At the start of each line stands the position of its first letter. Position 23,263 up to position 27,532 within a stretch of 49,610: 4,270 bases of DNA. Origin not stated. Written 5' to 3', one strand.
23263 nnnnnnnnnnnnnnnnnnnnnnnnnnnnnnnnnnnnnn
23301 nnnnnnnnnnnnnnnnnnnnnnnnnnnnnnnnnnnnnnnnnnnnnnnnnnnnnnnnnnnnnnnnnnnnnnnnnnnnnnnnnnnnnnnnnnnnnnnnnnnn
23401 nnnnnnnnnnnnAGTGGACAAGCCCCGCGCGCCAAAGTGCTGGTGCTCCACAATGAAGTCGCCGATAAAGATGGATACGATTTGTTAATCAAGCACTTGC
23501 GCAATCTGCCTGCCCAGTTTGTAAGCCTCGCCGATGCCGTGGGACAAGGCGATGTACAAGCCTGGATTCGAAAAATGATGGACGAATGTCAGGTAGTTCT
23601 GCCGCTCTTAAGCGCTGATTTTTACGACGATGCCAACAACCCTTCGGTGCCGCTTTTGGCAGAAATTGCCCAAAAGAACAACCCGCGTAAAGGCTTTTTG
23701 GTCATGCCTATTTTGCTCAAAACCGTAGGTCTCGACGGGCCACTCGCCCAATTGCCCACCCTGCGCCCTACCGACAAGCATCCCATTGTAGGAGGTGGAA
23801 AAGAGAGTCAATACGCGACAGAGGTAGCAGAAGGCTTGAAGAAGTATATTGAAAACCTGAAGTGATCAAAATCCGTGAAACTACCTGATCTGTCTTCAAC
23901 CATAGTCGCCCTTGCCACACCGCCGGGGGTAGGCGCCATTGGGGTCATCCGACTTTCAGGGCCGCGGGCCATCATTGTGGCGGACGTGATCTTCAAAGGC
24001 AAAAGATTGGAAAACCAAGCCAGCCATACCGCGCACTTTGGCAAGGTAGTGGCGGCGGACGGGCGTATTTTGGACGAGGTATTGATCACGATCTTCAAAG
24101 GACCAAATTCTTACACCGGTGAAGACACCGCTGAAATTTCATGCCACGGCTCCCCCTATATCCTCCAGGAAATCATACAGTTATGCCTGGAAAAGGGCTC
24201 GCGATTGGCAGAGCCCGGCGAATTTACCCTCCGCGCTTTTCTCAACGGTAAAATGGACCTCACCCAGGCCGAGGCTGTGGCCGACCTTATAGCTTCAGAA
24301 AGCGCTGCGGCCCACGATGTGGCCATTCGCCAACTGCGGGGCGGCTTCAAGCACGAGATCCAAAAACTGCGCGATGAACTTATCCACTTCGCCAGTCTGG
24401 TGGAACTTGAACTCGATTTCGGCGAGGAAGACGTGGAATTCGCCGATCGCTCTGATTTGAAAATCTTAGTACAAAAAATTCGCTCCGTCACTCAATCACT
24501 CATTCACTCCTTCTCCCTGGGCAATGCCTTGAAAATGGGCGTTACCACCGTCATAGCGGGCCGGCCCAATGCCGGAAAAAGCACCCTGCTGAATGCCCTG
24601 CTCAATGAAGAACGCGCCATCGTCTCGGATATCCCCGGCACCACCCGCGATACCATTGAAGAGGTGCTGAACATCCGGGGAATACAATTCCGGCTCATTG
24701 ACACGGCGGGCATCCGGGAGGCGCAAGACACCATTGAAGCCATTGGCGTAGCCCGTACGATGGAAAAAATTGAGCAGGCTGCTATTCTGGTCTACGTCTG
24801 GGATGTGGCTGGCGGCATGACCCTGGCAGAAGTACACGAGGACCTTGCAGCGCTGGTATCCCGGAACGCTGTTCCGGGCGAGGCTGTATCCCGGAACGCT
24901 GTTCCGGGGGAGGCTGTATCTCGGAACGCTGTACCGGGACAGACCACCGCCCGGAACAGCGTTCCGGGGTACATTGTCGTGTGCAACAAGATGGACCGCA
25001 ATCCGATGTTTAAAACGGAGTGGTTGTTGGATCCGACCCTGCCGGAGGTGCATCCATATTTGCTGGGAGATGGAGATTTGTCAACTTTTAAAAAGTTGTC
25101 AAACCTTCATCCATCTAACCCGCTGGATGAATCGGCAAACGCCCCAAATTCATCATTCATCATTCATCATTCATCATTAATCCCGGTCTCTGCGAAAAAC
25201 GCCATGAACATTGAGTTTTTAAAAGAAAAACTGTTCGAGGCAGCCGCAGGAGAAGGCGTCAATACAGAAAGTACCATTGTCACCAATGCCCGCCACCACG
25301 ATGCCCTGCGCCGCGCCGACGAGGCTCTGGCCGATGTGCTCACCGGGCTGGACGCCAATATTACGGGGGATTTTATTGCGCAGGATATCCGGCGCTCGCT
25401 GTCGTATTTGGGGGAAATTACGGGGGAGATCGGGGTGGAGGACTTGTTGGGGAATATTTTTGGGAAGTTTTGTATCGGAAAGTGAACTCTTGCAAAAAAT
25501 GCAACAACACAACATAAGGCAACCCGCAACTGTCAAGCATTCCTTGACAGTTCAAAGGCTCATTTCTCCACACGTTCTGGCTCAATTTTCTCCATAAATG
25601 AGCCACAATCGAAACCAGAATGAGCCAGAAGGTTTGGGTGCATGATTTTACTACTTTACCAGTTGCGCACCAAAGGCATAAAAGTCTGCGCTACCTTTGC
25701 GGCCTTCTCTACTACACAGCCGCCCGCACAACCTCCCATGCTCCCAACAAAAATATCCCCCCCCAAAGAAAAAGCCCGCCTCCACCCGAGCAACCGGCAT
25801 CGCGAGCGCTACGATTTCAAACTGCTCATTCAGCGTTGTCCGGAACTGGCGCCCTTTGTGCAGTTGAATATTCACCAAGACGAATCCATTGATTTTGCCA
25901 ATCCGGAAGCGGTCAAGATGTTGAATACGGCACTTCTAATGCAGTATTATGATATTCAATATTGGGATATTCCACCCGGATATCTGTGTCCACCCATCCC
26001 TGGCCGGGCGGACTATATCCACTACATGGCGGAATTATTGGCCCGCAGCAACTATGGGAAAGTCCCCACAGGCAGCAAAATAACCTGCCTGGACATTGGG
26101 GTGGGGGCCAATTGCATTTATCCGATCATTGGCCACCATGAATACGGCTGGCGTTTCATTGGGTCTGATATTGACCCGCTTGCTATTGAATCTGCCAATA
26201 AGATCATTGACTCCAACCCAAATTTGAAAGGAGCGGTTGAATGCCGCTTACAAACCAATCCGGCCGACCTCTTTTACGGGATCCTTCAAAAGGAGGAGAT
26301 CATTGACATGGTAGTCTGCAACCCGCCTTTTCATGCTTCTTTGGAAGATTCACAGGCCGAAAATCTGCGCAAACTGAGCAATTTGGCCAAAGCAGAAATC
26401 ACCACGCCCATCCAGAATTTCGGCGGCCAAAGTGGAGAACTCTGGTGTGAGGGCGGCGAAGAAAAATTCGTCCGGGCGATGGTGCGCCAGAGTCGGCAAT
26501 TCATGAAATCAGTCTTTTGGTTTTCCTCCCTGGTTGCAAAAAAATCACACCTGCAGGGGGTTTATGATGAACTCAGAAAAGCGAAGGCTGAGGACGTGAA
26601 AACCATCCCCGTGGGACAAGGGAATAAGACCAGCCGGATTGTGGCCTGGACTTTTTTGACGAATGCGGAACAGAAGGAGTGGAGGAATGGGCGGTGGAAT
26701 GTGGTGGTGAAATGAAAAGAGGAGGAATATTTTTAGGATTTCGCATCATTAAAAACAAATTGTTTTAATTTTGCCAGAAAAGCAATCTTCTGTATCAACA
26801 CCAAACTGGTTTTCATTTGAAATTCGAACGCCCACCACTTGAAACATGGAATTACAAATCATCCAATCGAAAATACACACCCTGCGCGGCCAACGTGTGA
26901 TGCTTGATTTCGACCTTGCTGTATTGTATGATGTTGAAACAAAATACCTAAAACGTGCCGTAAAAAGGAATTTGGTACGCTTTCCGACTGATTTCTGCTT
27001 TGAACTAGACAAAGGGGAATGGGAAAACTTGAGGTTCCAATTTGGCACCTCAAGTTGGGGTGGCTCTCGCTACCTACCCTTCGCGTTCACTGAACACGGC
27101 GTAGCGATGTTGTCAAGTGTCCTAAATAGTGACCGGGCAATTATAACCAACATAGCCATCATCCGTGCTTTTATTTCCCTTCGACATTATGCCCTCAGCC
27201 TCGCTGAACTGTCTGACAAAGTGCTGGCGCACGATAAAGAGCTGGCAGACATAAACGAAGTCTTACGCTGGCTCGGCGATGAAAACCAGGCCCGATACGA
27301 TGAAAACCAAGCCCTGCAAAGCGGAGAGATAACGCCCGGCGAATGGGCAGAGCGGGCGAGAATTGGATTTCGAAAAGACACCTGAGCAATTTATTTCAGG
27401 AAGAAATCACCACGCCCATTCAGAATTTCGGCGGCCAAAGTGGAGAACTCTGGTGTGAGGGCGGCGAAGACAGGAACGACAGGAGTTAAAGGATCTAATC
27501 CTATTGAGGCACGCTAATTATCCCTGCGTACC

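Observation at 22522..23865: Single polypeptide fusing a degenerate SIR2-like domain to a TIR domain: candidate undescribed NAD-targeting defence gene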

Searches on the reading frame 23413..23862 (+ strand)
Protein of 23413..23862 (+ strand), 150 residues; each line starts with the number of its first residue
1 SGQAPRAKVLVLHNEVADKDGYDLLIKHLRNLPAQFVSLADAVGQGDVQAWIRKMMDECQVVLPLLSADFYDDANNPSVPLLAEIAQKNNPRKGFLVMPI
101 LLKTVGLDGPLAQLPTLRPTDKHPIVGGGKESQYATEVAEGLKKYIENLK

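Call 48: search_solved_structures(query=A4, max_evalue=1, show_alignments=5)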
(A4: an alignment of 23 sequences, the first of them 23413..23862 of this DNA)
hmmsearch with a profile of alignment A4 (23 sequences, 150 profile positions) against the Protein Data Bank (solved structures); distinct sequences matched with E-value up to 1: 41.
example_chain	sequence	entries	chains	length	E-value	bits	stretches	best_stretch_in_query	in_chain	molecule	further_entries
9mud_K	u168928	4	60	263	2.4e-08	37.2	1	7-103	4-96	Cat1 (CRISPR associated TIR 1) pentagonal filament | Cat1 (CRISPR associated TIR 1) pentagonal filament assembly | Cat1 (CRISPR-associated TIR 1)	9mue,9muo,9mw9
7uwg_A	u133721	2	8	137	6.1e-05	26.1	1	5-102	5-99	Molecular chaperone Tir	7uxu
8g83_A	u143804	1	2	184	0.00012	25.2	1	4-102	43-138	NAD(+) hydrolase AbTIR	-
3h16_A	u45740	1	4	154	0.00053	23.1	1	2-114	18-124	TIR protein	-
3ozi_A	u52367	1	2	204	0.00097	22.2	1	7-99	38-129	L6tr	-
4w8h_A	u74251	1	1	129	0.0022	21.1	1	5-106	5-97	Toll-receptor-related 2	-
4c7m_A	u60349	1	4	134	0.0024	21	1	5-104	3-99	Toll/interleukin-1 receptor domain-containing protein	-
4w8g_A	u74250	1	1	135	0.0025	20.9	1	5-106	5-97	Toll-receptor-related 2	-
4dom_A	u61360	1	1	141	0.0028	20.7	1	4-105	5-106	Myeloid differentiation primary response protein MyD88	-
8w8m_D2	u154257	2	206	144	0.003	20.6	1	4-105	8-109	Myeloid differentiation primary response protein MyD88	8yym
4eo7_A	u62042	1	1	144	0.003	20.6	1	4-105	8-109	Myeloid differentiation primary response protein MyD88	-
2z5v_A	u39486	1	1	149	0.0034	20.5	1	4-105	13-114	Myeloid differentiation primary response protein MyD88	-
7beq_A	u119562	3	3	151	0.0034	20.5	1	4-105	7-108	Myeloid differentiation primary response protein MyD88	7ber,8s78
7l6w_A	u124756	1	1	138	0.0035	20.4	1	5-105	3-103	Myeloid differentiation primary response protein MyD88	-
2js7_A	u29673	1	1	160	0.0041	20.2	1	4-105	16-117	Myeloid differentiation primary response protein MyD88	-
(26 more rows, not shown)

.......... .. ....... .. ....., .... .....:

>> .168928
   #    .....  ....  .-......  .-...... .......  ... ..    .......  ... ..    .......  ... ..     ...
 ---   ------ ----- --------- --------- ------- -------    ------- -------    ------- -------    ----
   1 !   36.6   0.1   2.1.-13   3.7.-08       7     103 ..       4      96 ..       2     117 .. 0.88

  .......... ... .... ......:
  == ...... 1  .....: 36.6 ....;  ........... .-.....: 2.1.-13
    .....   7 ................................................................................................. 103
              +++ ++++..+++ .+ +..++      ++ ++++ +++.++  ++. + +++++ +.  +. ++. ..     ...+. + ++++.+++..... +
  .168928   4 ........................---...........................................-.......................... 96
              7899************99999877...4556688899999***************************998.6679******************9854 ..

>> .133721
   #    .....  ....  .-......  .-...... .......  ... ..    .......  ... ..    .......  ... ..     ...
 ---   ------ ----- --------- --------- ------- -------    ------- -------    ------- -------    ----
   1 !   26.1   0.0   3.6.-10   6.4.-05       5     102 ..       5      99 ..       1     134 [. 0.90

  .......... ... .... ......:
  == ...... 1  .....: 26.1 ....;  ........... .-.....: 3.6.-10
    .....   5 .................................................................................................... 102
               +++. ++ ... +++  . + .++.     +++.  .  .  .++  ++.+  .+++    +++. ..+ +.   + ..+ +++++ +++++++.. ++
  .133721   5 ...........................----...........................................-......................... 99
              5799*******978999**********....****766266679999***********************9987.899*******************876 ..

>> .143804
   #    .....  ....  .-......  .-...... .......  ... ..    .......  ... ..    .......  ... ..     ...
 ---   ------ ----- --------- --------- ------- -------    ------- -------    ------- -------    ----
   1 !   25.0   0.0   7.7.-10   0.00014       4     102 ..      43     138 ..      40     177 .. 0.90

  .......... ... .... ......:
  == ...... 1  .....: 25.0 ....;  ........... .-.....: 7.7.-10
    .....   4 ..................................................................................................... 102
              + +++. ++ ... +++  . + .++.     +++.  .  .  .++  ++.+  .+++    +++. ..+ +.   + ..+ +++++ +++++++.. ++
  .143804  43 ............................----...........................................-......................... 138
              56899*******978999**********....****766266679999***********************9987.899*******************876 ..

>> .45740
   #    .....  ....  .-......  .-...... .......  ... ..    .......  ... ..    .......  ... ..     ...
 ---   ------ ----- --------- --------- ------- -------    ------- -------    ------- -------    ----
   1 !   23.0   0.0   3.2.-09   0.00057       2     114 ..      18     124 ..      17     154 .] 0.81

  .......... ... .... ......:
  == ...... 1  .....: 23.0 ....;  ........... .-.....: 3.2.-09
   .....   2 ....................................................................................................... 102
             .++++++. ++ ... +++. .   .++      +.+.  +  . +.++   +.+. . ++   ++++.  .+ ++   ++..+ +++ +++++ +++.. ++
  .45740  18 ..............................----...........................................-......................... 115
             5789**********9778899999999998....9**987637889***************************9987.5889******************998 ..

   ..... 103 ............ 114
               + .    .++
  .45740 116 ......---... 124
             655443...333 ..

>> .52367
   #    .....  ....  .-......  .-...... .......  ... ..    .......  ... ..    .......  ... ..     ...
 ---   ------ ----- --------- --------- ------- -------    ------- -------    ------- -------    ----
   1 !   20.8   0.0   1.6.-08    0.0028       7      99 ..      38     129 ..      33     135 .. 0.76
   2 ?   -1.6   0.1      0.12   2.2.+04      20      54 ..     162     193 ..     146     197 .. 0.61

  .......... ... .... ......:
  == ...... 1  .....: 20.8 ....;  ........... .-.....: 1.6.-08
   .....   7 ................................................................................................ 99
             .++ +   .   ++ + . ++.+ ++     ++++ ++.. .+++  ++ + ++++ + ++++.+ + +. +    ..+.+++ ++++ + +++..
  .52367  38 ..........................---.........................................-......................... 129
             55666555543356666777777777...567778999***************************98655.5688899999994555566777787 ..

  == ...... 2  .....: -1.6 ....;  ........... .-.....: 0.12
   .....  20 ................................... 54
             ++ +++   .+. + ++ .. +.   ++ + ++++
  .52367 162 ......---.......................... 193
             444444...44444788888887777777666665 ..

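Call 57: search_solved_structures(query=A5, max_evalue=10, show_alignments=5)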
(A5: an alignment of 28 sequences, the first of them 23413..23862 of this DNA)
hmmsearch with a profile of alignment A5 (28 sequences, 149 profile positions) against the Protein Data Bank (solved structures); distinct sequences matched with E-value up to 10: 11.
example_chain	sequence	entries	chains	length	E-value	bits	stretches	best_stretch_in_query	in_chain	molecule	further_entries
3ozi_A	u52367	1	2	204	0.00022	24.3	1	21-101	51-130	L6tr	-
9y7v_D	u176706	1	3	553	0.0032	20.5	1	32-90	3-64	Dihydrolipoyllysine-residue acetyltransferase component of pyruvate dehydrogenase complex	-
7vu8_B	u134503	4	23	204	0.008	19.3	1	23-101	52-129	Flax rust resistance protein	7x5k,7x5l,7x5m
9v5h_G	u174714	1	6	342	2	11.4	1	49-68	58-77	Bifunctional polymyxin resistance protein ArnA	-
2bll_A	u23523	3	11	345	2.1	11.4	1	49-68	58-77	PROTEIN YFBG | UDP-4-amino-4-deoxy-L-arabinose formyltransferase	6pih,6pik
8ftn_A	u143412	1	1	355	2.1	11.4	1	49-68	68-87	Bifunctional UDP-4-amino-4-deoxy-L-arabinose formyltransferase/UDP-glucuronic acid oxidase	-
1z75_A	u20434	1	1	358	2.1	11.4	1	49-68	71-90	protein ArnA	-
1z74_A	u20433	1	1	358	2.2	11.4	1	49-68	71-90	protein ArnA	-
1u9j_A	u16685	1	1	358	2.2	11.4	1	49-68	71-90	Hypothetical protein yfbG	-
1z73_A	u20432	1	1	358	2.2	11.4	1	49-68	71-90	protein ArnA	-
1z7b_A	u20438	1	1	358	2.2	11.4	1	49-68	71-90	protein ArnA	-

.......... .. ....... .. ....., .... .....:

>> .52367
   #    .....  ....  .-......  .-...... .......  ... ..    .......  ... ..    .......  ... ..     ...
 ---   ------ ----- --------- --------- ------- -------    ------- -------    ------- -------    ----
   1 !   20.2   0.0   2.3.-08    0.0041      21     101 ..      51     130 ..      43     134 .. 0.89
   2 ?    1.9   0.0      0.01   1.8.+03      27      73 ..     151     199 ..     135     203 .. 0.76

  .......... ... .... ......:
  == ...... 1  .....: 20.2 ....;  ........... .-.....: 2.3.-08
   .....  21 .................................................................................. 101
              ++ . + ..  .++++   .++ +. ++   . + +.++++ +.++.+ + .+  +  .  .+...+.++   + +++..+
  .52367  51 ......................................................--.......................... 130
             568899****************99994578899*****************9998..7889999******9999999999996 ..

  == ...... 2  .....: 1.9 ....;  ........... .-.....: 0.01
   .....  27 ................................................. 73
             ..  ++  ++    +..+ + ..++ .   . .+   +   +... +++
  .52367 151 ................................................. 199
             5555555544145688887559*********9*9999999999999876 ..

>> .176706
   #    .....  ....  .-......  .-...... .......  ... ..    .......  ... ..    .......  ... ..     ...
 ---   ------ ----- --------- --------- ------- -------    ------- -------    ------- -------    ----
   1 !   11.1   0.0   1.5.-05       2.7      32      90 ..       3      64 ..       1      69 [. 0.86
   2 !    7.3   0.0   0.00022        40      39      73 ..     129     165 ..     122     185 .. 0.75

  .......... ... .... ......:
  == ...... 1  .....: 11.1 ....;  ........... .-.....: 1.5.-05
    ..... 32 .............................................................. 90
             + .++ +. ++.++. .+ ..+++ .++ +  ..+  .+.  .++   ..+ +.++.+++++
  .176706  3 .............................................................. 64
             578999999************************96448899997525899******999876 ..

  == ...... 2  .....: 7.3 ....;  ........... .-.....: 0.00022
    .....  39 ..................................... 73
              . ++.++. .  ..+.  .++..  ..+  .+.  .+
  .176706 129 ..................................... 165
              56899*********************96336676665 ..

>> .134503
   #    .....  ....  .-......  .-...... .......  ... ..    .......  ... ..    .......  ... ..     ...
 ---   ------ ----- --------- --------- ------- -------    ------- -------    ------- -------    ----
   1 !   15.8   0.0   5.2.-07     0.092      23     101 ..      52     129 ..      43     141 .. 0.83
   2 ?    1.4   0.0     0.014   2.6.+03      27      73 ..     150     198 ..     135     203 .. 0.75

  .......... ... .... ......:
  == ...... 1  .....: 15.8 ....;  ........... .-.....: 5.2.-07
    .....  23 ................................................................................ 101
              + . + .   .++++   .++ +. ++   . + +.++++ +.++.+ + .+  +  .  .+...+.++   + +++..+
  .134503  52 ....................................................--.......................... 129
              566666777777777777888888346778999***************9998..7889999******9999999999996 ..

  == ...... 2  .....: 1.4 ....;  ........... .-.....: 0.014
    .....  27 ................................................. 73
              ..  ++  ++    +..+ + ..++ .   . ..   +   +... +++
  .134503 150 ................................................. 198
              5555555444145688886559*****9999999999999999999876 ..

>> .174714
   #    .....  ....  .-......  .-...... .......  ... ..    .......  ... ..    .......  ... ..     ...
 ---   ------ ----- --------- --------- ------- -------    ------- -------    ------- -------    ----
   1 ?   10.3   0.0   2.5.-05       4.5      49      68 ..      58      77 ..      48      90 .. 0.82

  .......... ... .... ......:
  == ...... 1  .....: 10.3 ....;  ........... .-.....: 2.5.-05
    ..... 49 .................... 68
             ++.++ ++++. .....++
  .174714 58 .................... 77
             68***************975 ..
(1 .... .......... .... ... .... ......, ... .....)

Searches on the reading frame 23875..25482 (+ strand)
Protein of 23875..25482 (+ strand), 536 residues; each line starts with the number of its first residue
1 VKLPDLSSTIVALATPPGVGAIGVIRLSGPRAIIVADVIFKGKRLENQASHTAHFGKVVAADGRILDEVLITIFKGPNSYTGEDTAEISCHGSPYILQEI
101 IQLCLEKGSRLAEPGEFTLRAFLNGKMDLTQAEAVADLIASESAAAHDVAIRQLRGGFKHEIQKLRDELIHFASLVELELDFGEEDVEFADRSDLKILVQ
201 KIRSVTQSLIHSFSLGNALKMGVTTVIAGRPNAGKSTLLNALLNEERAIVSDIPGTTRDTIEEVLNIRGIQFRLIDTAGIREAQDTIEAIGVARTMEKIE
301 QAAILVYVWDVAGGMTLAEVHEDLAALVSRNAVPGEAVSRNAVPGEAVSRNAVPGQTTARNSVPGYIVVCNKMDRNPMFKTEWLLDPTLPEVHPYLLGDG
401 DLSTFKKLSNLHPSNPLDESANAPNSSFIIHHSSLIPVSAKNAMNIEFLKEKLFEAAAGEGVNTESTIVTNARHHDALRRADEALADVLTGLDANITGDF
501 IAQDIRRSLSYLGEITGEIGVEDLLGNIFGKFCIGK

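Call 3: search_protein_families(library=pfam, proteins=[window:23875-25482:+], max_evalue=1)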
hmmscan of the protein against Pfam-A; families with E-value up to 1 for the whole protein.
window:23875-25482:+ (536 aa): 16 families
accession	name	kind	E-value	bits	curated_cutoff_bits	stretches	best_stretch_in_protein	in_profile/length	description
PF12631.12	MnmE_helical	-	1.3e-51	176.2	40.1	1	129-533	1-211/211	MnmE helical domain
PF10396.14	TrmE_N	-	4.2e-44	149.9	29.8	1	9-126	1-117/117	GTP-binding protein TrmE N-terminus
PF01926.29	MMR_HSR1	-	3.7e-25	88.7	21.9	1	225-327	2-99/113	50S ribosome-binding GTPase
PF02421.24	FeoB_N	-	1.6e-08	34.7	27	1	224-311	2-88/156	Ferrous iron transport protein B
PF00025.27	Arf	-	4.5e-05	23.4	22.3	1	223-332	15-112/174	ADP-ribosylation factor family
PF03193.22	RsgA_GTPase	-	0.00018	21.8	30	1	214-283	99-171/174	RsgA GTPase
PF00350.29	Dynamin_N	-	0.00029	21.3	27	1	226-258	2-34/168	Dynamin family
PF00009.33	GTP_EFTU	-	0.00053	20.1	26.5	0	360-453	119-182/188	Elongation factor Tu GTP binding domain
PF09818.15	ABC_ATPase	-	0.004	16.6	23.2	1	216-261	74-115/283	P-loop domain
PF00005.33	ABC_tran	-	0.0066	17.5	25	1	219-252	8-41/137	ABC transporter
PF13555.12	AAA_29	-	0.021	15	27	1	222-243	23-43/61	P-loop containing region of AAA domain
PF08477.19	Roc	-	0.03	15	27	0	226-285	3-71/119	Ras of Complex, Roc, domain of DAPkinase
PF02492.25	cobW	-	0.04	13.9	20.7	0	224-246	2-24/180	CobW/HypB/UreG, nucleotide-binding domain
PF09388.15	SpoOE-like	-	0.063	13.7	23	0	159-173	2-16/42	Spo0E like sporulation regulatory protein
PF04548.22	AIG1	-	0.089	12.5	27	1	224-291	2-70/212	AIG1 family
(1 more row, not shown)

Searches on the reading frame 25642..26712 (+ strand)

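Call 50: search_protein_families(library=pfam, proteins=[window:25642-26712:+], max_evalue=0.0001)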
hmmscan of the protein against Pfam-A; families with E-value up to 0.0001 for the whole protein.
window:25642-26712:+ (357 aa): 2 families
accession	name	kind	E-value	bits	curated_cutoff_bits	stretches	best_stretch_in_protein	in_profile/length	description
PF05971.18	Methyltransf_10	-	1.3e-118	396.2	23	1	43-339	3-298/299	RNA methyltransferase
PF05175.20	MTS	-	2.2e-07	31.1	23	1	148-237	34-115/170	Methyltransferase small domain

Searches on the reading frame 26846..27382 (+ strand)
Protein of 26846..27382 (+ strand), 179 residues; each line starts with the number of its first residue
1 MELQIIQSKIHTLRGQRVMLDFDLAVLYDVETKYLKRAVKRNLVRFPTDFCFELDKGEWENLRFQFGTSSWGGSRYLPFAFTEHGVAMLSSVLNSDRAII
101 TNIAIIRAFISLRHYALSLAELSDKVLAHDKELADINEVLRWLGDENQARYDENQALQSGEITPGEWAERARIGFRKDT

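Call 50: search_protein_families(library=pfam, proteins=[window:26846-27382:+], max_evalue=0.0001)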
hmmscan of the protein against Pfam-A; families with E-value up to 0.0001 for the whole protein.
window:26846-27382:+ (179 aa): 1 family
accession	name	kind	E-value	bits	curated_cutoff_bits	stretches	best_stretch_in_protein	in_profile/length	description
PF10543.14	ORF6N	-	4.8e-33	113.7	27.8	1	8-92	1-86/86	ORF6N domain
